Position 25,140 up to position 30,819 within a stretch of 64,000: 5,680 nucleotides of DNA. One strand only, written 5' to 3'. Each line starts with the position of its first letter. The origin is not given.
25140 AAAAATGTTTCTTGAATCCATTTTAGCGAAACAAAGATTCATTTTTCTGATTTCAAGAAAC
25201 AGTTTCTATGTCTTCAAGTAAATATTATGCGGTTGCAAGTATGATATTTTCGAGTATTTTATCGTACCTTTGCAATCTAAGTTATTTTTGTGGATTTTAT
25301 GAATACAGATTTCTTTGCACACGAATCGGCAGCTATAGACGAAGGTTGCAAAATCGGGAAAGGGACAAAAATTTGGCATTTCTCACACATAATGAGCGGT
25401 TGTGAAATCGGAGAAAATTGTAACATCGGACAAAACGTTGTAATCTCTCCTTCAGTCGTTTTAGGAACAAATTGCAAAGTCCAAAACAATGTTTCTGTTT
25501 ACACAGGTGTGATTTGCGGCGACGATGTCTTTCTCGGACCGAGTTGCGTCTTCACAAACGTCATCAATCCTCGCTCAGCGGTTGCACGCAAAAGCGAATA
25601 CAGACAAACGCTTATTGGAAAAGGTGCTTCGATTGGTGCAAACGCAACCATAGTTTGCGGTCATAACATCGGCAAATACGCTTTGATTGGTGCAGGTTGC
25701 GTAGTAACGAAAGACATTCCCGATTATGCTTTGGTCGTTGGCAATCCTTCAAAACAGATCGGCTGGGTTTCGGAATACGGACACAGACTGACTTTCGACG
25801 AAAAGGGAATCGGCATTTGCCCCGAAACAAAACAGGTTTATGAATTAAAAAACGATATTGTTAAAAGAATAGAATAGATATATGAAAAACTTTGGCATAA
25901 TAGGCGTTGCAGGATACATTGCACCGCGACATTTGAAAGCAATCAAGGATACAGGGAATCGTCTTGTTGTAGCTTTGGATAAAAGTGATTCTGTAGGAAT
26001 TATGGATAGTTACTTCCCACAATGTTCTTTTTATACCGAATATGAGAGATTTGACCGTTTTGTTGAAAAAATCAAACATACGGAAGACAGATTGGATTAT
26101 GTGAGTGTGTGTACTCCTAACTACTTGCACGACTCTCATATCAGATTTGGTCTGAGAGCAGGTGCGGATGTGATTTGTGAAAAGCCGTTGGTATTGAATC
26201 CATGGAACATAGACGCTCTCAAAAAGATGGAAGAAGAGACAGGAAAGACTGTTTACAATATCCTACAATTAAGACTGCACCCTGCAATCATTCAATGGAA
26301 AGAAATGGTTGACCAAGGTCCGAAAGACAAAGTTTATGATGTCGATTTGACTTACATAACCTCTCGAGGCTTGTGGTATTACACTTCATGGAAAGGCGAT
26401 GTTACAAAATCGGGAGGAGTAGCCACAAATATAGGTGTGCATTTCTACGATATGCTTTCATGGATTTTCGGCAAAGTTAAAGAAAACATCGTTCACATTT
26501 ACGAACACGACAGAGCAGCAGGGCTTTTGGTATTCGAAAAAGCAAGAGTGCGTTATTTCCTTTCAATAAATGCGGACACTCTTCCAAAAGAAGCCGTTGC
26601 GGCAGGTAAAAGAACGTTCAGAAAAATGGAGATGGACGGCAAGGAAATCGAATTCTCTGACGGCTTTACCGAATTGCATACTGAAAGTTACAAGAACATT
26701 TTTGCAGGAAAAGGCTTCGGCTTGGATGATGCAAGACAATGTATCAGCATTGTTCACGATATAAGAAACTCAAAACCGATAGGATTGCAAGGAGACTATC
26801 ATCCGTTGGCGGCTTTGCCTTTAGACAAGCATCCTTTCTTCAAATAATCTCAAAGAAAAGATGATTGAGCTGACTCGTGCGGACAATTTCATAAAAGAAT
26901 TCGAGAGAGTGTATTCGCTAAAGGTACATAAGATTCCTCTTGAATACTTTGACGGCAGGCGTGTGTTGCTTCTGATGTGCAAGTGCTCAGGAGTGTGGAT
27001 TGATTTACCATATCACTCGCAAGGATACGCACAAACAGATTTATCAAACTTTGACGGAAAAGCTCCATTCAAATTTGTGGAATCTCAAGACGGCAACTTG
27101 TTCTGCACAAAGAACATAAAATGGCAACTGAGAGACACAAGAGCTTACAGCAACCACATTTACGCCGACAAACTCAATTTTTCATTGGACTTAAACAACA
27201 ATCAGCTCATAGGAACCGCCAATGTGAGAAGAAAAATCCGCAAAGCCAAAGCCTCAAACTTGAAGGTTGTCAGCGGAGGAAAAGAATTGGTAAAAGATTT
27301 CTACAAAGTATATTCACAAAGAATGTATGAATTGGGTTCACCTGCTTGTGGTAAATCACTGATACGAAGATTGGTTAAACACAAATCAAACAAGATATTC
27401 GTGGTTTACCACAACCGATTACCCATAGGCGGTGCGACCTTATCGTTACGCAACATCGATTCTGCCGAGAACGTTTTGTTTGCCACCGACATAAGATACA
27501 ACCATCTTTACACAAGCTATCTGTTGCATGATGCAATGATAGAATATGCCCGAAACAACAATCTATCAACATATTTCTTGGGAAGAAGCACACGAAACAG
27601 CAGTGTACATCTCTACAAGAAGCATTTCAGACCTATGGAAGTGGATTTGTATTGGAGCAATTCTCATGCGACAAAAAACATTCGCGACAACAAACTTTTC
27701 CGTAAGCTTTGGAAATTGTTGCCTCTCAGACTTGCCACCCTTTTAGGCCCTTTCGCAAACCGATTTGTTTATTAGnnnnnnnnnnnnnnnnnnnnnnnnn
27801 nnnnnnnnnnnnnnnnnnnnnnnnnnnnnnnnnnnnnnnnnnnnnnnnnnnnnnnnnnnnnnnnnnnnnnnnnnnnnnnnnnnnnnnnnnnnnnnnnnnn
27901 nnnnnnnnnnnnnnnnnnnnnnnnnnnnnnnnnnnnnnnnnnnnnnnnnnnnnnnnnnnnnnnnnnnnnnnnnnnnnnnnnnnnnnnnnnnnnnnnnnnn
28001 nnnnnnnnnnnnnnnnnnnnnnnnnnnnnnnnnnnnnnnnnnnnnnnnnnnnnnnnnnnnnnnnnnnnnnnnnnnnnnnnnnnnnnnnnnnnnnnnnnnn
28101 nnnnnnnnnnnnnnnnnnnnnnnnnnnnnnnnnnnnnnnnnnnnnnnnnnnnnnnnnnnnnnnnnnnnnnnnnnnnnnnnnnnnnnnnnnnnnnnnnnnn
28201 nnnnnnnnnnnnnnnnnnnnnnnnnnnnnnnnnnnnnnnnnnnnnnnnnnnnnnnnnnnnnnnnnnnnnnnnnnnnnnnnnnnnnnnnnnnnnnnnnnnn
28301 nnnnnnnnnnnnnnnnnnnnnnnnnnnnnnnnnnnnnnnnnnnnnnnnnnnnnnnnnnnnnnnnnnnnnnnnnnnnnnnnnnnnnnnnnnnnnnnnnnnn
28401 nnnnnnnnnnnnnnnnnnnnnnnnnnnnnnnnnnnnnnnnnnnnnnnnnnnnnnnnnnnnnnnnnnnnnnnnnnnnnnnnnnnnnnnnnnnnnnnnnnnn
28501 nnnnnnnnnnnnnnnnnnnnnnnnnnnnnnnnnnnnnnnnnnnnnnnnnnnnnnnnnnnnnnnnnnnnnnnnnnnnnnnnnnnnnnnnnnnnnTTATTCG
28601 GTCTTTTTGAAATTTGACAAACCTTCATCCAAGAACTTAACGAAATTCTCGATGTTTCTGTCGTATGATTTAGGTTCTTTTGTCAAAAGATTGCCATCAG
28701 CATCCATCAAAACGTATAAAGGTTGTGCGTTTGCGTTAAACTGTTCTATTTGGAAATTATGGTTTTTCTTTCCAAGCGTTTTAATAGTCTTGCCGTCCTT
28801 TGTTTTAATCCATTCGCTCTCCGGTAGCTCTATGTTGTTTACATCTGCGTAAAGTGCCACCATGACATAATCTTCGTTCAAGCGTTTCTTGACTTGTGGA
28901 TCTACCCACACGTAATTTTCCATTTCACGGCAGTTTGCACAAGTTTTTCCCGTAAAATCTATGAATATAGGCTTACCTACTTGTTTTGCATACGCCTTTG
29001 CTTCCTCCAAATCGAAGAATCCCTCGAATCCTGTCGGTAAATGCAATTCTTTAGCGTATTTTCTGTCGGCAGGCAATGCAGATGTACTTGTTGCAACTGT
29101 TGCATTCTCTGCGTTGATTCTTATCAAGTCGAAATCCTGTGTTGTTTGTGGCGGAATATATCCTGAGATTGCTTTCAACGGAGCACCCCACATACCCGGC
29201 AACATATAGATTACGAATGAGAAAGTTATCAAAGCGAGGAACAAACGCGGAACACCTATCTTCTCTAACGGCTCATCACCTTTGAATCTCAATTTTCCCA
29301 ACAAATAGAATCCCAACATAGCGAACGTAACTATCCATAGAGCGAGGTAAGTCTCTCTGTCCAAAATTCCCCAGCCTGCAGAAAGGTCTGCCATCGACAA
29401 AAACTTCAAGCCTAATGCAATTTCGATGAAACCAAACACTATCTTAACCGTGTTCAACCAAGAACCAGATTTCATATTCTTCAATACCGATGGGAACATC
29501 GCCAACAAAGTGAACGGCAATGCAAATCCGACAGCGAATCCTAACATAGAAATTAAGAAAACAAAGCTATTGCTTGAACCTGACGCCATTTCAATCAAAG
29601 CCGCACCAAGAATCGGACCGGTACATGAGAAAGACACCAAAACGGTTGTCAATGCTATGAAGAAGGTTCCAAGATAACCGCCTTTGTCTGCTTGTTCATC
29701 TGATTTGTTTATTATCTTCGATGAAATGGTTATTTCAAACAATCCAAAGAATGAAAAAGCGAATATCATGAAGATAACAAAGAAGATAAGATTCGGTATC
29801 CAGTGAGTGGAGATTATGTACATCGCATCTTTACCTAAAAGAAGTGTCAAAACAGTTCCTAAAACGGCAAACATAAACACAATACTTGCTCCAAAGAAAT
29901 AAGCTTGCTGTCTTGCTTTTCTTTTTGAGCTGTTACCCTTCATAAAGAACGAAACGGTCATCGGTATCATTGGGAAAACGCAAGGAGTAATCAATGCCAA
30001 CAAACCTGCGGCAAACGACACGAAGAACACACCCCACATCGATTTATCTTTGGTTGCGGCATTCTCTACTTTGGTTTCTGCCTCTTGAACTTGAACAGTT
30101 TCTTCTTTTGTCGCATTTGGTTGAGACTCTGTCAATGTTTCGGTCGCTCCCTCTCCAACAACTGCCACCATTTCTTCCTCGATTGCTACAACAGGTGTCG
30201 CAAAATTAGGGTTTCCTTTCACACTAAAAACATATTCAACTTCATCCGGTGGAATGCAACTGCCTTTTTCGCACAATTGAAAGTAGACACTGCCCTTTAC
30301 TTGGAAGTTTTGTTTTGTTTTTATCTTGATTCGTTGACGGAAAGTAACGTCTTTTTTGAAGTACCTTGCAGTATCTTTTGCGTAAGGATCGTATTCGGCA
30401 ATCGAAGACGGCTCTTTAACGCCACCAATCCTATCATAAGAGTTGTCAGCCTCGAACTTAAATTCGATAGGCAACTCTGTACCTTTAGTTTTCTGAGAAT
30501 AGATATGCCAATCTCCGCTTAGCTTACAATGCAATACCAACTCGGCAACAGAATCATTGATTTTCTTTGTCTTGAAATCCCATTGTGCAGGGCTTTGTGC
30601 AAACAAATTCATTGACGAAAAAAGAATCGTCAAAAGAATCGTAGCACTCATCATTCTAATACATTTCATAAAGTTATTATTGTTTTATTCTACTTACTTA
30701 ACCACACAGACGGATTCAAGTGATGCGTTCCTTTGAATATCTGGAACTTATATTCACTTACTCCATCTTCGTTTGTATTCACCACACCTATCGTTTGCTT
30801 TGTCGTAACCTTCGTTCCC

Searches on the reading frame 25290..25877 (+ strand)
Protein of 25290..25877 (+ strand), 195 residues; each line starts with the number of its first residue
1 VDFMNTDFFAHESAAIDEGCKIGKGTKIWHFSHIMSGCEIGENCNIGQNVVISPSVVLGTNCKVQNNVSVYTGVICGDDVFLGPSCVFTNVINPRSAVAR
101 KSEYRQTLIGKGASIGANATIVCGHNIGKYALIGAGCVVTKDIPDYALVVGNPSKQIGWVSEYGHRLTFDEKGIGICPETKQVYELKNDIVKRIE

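Call 10: search_protein_families(library=pfam, proteins=[window:25290-25877:+], max_evalue=0.01)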
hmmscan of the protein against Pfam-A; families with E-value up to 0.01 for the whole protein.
window:25290-25877:+ (195 aa): 6 families
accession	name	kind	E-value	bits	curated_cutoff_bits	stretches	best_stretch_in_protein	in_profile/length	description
PF00132.30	Hexapep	-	8.6e-23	79.5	27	3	19-53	1-35/36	Bacterial transferase hexapeptide (six repeats)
PF14602.12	Hexapep_2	-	5.4e-14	52.1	27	2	40-71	4-33/34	Hexapeptide repeat of succinyl-transferase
PF25084.1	LbH_EIF2B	-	3.1e-13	50.1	54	2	6-80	8-79/105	EIF2B subunit epsilon LbH domain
PF25247.1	LbH_GLGC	-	1.5e-05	25.4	27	1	38-129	16-107/135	GLGC left-handed parallel beta-helix domain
PF24894.1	Hexapep_GlmU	-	0.00018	22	23.3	0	15-68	20-70/104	GlmU-like, C-terminal hexapeptide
PF25087.1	GMPPB_C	-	0.0043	17.2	39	1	48-87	3-42/110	GMPPB C-terminal domain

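Call 47: search_protein_families(library=ncbifam, proteins=[window:25290-25877:+], max_evalue=0.001)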
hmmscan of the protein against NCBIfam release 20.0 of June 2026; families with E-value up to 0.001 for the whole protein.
window:25290-25877:+ (195 aa): 50 families (the best 25 are shown)
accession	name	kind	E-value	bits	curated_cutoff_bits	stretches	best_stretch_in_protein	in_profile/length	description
TIGR03570.1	NeuD_NnaD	subfamily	6.4e-24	84.7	160.8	2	107-155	154-202/202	NeuD/PglB/VioB family sugar acetyltransferase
NF002060.0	PRK00892.1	subfamily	3.1e-18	66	207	1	10-87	104-181/345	UDP-3-O-(3-hydroxymyristoyl)glucosamine N-acyltransferase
TIGR03532.1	DapD_Ac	equivalog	5.9e-17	62.1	231.75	1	34-162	95-216/231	2,3,4,5-tetrahydropyridine-2,6-dicarboxylate N-acetyltransferase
TIGR01173.1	glmU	equivalog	7.8e-17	61.2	366.85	1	105-156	390-441/452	bifunctional UDP-N-acetylglucosamine diphosphorylase/glucosamine-1-phosphate N-acetyltransferase GlmU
NF041874.1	EPS_EpsC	equivalog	8e-17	61.5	150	1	30-157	54-164/168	serine O-acetyltransferase EpsC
NF003657.0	PRK05289.1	equivalog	1.1e-16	60.7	226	2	10-70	6-66/264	acyl-ACP--UDP-N-acetylglucosamine O-acyltransferase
NF007240.0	PRK09677.1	equivalog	4.8e-16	58.8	243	1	103-158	127-182/192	putative lipopolysaccharide biosynthesis O-acetyl transferase WbbJ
NF010937.0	PRK14357.1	equivalog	5.4e-16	58.5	658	2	105-159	382-438/448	bifunctional UDP-N-acetylglucosamine diphosphorylase/glucosamine-1-phosphate N-acetyltransferase GlmU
TIGR01852.1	lipid_A_lpxA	equivalog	8.5e-16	58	231.05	2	11-68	2-59/254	acyl-ACP--UDP-N-acetylglucosamine O-acyltransferase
TIGR01853.1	lipid_A_lpxD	equivalog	1e-15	57.5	242.5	1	11-87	96-172/325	UDP-3-O-(3-hydroxymyristoyl)glucosamine N-acyltransferase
NF010933.0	PRK14353.1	equivalog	2e-15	56.4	505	2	106-155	380-429/453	bifunctional UDP-N-acetylglucosamine diphosphorylase/glucosamine-1-phosphate N-acetyltransferase GlmU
NF010940.0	PRK14360.1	equivalog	8.1e-15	54.3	602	1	20-154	314-438/452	bifunctional UDP-N-acetylglucosamine diphosphorylase/glucosamine-1-phosphate N-acetyltransferase GlmU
NF010936.0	PRK14356.1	equivalog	1.9e-14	53.4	666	1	19-152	304-444/456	bifunctional UDP-N-acetylglucosamine diphosphorylase/glucosamine-1-phosphate N-acetyltransferase GlmU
TIGR01172.1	cysE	equivalog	3.1e-14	53.3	210.65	1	28-155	52-162/162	serine O-acetyltransferase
NF010935.0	PRK14355.1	equivalog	3.9e-14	52.1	718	2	11-80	260-327/459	bifunctional UDP-N-acetylglucosamine diphosphorylase/glucosamine-1-phosphate N-acetyltransferase GlmU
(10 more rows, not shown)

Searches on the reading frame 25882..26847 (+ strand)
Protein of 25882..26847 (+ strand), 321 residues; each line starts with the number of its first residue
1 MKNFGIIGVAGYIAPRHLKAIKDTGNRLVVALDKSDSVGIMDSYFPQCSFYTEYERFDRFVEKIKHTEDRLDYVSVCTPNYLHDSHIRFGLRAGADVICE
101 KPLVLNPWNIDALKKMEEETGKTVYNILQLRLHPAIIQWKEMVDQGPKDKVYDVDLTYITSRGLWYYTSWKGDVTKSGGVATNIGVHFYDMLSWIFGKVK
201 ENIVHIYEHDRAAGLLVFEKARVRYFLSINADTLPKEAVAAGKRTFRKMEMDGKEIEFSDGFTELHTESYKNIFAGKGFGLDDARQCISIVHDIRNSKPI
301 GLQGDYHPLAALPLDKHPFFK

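Call 10: search_protein_families(library=pfam, proteins=[window:25882-26847:+], max_evalue=0.01)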
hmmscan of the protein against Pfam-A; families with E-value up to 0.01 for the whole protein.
window:25882-26847:+ (321 aa): 3 families
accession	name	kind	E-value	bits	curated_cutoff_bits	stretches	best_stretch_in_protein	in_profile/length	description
PF01408.29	GFO_IDH_MocA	-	1.7e-20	74.4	24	1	3-125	2-117/120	Oxidoreductase family, NAD-binding Rossmann fold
PF02894.22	GFO_IDH_MocA_C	-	7.8e-13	49.1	22.9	1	140-222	1-95/218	Oxidoreductase family, C-terminal alpha/beta domain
PF22725.1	GFO_IDH_MocA_C3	-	1.3e-07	32.1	27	1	138-209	3-75/124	GFO/IDH/MocA C-terminal domain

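Call 47: search_protein_families(library=ncbifam, proteins=[window:25882-26847:+], max_evalue=0.001)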
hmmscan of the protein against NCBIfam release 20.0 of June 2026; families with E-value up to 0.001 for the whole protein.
window:25882-26847:+ (321 aa): 6 families
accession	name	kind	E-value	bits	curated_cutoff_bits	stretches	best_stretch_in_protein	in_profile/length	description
TIGR04380.1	myo_inos_iolG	equivalog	5.5e-11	41.9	355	1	3-203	3-192/330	inositol 2-dehydrogenase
NF052479.1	LevoglcsnDh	equivalog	1.6e-10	40.2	650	1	68-202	71-208/386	levoglucosan dehydrogenase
NF040723.1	UDP-GlcNAcDh_Arch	equivalog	4.2e-10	39.6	450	1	31-203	21-184/302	UDP-N-acetylglucosamine 3-dehydrogenase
NF041392.1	XylDh_Gfo6_Halo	equivalog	4.9e-07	28.9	350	1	66-146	78-158/350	D-xylose 1-dehydrogenase Gfo6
NF008607.0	PRK11579.1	subfamily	0.00016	20.7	330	1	68-201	62-194/346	oxidoreductase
NF007574.0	PRK10206.1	equivalog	0.00094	18.3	352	0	68-203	63-194/345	oxidoreductase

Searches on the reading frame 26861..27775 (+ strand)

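Call 10: search_protein_families(library=pfam, proteins=[window:26861-27775:+], max_evalue=0.01)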
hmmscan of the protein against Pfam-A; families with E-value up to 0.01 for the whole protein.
window:26861-27775:+ (304 aa): 2 families
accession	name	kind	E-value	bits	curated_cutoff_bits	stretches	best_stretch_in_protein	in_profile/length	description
PF02388.22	FemAB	-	2.7e-08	33.5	24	1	183-258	302-380/406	FemAB family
PF13480.13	Acetyltransf_6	-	1e-05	26.2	22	1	120-244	5-138/143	Acetyltransferase (GNAT) domain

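Call 47: search_protein_families(library=ncbifam, proteins=[window:26861-27775:+], max_evalue=0.001)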
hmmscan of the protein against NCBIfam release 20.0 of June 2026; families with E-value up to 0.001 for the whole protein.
window:26861-27775:+ (304 aa): 1 family
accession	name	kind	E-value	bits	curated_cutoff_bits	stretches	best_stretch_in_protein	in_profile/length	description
TIGR03019.1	pepcterm_femAB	equivalog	5.5e-16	58.5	260.35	1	119-301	137-327/330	FemAB family XrtA/PEP-CTERM system-associated protein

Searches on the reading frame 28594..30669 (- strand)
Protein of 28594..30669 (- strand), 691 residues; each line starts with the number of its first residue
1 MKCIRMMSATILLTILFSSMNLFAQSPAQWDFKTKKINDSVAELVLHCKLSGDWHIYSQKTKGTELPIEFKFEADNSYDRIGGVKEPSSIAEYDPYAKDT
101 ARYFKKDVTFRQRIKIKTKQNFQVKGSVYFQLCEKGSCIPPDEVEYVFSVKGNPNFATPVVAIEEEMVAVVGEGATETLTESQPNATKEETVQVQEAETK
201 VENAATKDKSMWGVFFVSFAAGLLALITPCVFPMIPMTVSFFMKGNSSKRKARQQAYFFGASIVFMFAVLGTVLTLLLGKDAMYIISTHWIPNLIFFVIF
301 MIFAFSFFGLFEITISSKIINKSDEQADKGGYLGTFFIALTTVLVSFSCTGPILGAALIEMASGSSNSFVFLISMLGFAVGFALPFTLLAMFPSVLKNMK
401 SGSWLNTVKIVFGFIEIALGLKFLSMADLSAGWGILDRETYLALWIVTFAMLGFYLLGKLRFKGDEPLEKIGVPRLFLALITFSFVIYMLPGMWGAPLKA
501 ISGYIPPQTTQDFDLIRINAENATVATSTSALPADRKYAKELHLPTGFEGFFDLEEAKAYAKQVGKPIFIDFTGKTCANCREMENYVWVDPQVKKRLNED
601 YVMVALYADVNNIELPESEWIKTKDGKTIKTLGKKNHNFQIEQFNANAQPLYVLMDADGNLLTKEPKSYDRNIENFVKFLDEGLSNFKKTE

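Call 6: search_protein_families(library=ncbifam, proteins=[window:28594-30669:-], max_evalue=10)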
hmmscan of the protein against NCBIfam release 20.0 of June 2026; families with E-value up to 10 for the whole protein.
window:28594-30669:- (691 aa): 3 families
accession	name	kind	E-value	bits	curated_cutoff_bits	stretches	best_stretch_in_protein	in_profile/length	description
NF001419.0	PRK00293.1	subfamily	1.4e-37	129.5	330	1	76-610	69-519/574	protein-disulfide reductase DsbD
NF045694.1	seleno_TsoB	exception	1.4e-36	125.8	805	2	175-425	146-392/572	rhodanese/DsbD fusion-like selenoprotein TsoB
NF041199.1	trx7_PDZ_seleno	equivalog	2.8e-07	29.8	300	1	552-606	5-60/390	Trx7/PDZ domain-containing (seleno)protein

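Call 7: search_protein_families(library=pfam, proteins=[window:28594-30669:-], max_evalue=1)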
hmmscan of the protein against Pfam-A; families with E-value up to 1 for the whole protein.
window:28594-30669:- (691 aa): 6 families
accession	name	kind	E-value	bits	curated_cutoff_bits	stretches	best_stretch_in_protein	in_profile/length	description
PF02683.22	DsbD_TM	-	2.7e-22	79.6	27.1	1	212-424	2-215/219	Cytochrome C biogenesis protein transmembrane domain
PF13899.12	Thioredoxin_7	-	1.8e-11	44.4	27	1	553-609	5-61/83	Thioredoxin-like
PF11412.14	DsbD_N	-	9.9e-11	42.1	25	1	31-143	12-112/119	Thiol:disulfide interchange protein DsbD, N-terminal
PF13098.12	Thioredoxin_2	-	8.4e-07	29.7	27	1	561-661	1-87/104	Thioredoxin-like domain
PF03190.21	Thioredox_DsbH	-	3.9e-05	24.1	27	1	555-605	27-77/163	Protein of unknown function, DUF255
PF03739.19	LptF_LptG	-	0.0029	17.1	27.9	1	245-302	292-349/353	Lipopolysaccharide export system permease LptF/LptG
